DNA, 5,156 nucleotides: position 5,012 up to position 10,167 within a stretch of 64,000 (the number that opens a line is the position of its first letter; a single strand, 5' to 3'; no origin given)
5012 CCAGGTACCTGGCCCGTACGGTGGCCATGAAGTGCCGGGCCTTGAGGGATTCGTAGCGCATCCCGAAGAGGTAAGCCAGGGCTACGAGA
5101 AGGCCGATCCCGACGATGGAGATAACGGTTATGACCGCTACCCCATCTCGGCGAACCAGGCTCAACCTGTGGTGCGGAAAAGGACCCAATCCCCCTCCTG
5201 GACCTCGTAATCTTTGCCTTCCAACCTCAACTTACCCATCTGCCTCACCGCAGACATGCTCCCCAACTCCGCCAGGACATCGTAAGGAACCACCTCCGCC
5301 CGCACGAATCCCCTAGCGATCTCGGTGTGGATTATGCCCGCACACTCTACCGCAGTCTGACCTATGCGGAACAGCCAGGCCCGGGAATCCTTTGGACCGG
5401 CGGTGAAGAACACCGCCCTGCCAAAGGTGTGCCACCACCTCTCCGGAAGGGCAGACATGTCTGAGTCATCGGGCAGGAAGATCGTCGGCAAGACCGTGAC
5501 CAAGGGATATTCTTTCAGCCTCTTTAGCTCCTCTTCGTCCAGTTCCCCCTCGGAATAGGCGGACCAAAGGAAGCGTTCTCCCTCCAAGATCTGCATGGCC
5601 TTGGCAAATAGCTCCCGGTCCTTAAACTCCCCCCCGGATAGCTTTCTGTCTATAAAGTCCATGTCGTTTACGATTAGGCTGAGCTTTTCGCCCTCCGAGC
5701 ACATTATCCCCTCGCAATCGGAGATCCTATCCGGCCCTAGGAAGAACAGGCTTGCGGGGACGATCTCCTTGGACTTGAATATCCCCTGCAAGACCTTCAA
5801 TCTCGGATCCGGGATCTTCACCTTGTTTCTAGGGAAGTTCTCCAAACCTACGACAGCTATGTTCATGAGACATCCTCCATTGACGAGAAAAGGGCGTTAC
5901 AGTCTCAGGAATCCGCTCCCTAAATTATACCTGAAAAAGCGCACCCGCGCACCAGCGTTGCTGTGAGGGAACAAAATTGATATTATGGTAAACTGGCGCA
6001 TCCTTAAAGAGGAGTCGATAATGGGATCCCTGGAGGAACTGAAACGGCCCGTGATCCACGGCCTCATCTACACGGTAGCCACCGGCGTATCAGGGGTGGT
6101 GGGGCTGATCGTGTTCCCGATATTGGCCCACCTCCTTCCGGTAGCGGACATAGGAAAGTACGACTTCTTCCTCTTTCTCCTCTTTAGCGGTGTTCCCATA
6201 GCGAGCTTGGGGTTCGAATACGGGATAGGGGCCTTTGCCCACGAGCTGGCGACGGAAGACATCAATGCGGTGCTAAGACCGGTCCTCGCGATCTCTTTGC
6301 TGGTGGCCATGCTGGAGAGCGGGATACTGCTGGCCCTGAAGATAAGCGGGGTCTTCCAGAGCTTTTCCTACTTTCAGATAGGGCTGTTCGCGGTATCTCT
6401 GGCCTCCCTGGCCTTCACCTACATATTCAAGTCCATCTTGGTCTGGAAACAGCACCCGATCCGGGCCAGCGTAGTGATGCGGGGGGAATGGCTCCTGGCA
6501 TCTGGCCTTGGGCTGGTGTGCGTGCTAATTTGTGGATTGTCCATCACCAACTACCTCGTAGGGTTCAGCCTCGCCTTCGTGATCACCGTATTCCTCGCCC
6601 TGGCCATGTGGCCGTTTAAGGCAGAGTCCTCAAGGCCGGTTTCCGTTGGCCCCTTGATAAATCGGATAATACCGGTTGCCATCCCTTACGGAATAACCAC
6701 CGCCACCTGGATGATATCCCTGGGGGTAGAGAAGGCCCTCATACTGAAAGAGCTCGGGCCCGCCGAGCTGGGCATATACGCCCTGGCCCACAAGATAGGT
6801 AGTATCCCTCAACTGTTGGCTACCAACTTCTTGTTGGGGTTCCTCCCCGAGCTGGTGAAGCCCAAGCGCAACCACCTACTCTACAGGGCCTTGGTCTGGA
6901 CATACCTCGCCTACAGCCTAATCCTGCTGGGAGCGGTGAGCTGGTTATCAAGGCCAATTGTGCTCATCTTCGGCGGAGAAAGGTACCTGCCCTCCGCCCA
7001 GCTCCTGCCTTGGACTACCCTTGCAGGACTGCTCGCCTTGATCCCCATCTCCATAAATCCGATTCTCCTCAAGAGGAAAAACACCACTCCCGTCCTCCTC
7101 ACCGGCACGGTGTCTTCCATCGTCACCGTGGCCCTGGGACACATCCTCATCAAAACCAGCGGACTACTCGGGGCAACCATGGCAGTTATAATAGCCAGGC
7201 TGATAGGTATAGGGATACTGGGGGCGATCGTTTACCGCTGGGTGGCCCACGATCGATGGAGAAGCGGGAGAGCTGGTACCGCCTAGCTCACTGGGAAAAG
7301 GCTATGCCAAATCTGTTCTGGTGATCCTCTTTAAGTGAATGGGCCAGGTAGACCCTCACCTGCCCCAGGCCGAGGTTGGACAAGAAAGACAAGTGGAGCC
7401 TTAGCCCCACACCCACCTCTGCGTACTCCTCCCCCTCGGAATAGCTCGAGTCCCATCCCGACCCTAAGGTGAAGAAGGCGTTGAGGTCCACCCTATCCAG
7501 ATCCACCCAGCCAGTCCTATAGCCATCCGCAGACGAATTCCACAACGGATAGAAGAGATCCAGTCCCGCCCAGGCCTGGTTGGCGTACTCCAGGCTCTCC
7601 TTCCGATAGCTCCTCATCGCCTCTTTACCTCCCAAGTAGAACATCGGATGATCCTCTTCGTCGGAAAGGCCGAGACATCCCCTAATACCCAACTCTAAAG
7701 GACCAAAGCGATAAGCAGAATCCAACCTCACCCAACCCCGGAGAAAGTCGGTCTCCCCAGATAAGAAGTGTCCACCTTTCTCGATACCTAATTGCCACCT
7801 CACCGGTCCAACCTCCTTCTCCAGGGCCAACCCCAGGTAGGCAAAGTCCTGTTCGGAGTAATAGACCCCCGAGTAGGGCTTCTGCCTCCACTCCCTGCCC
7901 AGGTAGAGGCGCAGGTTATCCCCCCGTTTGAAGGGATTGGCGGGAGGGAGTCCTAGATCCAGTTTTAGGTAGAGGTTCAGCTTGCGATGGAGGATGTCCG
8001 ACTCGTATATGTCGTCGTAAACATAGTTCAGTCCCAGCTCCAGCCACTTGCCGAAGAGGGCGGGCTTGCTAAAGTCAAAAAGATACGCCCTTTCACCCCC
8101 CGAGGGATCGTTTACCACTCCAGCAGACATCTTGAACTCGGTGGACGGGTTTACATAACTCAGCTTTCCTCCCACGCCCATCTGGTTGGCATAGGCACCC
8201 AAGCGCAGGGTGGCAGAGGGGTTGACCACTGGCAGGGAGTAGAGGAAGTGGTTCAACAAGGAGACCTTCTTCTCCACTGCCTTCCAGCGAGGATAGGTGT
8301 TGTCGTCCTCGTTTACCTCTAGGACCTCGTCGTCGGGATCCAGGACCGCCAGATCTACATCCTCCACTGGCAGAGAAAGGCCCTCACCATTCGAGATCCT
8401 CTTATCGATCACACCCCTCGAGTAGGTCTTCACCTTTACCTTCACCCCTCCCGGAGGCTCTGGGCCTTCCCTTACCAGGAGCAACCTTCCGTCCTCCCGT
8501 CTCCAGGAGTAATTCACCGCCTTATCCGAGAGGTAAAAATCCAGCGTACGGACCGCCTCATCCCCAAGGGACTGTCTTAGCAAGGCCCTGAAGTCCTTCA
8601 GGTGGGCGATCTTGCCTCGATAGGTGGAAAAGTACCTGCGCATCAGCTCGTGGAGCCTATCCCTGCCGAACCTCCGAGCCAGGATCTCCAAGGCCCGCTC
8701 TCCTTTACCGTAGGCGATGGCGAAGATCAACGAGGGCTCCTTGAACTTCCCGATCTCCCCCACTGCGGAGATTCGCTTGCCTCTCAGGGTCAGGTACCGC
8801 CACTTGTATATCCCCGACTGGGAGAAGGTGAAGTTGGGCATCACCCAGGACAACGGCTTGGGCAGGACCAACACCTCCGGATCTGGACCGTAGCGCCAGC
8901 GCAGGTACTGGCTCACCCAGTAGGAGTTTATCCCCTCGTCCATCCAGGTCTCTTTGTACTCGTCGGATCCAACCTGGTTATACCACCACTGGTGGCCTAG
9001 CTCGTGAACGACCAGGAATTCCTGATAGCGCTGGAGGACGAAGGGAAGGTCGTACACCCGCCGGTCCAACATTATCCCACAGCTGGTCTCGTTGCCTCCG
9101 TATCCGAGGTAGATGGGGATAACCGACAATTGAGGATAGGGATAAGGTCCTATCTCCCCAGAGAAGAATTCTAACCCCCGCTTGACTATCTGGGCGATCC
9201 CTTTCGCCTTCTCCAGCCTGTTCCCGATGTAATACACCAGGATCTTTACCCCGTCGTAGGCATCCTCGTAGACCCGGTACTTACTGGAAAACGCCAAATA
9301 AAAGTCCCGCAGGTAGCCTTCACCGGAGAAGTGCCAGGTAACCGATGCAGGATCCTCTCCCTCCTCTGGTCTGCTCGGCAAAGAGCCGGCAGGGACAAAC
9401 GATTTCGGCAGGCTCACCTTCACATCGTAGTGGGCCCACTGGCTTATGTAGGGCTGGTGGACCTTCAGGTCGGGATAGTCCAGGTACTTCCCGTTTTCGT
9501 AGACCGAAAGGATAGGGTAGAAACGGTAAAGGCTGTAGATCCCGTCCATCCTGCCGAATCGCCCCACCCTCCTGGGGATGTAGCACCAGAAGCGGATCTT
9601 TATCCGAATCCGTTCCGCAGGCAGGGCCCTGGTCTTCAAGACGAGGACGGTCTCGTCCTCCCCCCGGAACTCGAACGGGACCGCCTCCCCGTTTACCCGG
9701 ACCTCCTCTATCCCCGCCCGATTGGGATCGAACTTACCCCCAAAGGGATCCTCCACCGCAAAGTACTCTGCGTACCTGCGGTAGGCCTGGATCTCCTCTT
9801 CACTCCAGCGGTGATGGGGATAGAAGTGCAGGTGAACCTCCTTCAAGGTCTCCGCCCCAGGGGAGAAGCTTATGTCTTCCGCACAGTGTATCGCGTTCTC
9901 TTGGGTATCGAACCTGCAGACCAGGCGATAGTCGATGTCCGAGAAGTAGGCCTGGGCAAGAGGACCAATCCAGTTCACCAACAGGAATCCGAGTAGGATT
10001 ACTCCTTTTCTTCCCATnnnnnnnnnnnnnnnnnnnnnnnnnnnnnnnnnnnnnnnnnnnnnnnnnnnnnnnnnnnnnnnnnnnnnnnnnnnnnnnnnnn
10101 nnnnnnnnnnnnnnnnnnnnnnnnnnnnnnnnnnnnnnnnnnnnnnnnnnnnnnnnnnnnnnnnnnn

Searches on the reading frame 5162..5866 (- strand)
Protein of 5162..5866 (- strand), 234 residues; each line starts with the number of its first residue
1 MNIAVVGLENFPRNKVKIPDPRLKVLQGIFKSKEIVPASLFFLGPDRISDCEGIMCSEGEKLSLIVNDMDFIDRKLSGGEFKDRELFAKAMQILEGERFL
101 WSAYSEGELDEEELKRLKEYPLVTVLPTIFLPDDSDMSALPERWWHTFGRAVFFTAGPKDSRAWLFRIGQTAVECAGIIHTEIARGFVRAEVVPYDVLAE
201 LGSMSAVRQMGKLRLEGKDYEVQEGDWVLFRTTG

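Call 89: search_protein_families(library=pfam, proteins=[window:5162-5866:-], max_evalue=0.00001)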
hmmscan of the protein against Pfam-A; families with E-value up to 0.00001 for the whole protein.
window:5162-5866:- (234 aa): 1 family
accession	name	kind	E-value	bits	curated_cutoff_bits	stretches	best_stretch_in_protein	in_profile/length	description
PF06071.19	YchF-GTPase_C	-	8.3e-28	96.8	27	1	152-232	3-83/84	Protein of unknown function (DUF933)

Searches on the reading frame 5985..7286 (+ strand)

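Call 70: search_protein_families(library=pfam, proteins=[window:5985-7286:+], max_evalue=0.00001)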
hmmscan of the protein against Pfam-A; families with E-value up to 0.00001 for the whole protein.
window:5985-7286:+ (433 aa): 1 family
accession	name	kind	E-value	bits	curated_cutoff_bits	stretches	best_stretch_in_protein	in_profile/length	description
PF01943.22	Polysacc_synt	-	1.4e-06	28.4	28.2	1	27-280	6-259/274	Polysaccharide biosynthesis protein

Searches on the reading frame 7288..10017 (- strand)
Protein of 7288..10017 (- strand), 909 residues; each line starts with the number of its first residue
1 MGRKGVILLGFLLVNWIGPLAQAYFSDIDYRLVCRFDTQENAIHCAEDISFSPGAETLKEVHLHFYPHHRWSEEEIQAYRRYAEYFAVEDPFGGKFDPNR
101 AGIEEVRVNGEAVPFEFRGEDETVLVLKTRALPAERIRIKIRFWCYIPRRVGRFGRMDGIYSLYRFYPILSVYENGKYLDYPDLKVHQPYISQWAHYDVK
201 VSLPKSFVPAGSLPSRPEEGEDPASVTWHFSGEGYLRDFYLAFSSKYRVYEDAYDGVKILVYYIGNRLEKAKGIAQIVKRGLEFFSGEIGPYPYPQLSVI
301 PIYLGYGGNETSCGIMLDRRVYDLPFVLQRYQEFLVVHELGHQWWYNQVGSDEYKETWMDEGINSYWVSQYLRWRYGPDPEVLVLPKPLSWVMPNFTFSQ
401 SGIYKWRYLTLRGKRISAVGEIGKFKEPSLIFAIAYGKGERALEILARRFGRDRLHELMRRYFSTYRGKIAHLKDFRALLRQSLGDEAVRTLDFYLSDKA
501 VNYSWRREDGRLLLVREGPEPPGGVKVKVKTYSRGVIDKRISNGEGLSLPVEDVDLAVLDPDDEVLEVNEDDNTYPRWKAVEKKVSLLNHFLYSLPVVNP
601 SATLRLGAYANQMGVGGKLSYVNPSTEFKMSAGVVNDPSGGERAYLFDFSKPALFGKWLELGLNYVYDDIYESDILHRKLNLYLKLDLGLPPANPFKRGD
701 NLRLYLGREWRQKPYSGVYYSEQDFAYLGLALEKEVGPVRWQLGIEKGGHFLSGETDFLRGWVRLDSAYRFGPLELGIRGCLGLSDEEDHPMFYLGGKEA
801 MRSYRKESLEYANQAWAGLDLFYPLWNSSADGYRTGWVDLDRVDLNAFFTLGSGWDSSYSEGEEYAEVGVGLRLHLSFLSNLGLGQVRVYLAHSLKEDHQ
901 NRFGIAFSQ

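Call 70: search_protein_families(library=pfam, proteins=[window:7288-10017:-], max_evalue=0.00001)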
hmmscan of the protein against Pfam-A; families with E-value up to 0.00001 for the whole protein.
window:7288-10017:- (909 aa): 1 family
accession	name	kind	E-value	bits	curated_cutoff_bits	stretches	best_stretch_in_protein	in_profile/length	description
PF01433.26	Peptidase_M1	-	7.7e-12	45.7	27.7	1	291-485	20-208/218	Peptidase family M1 domain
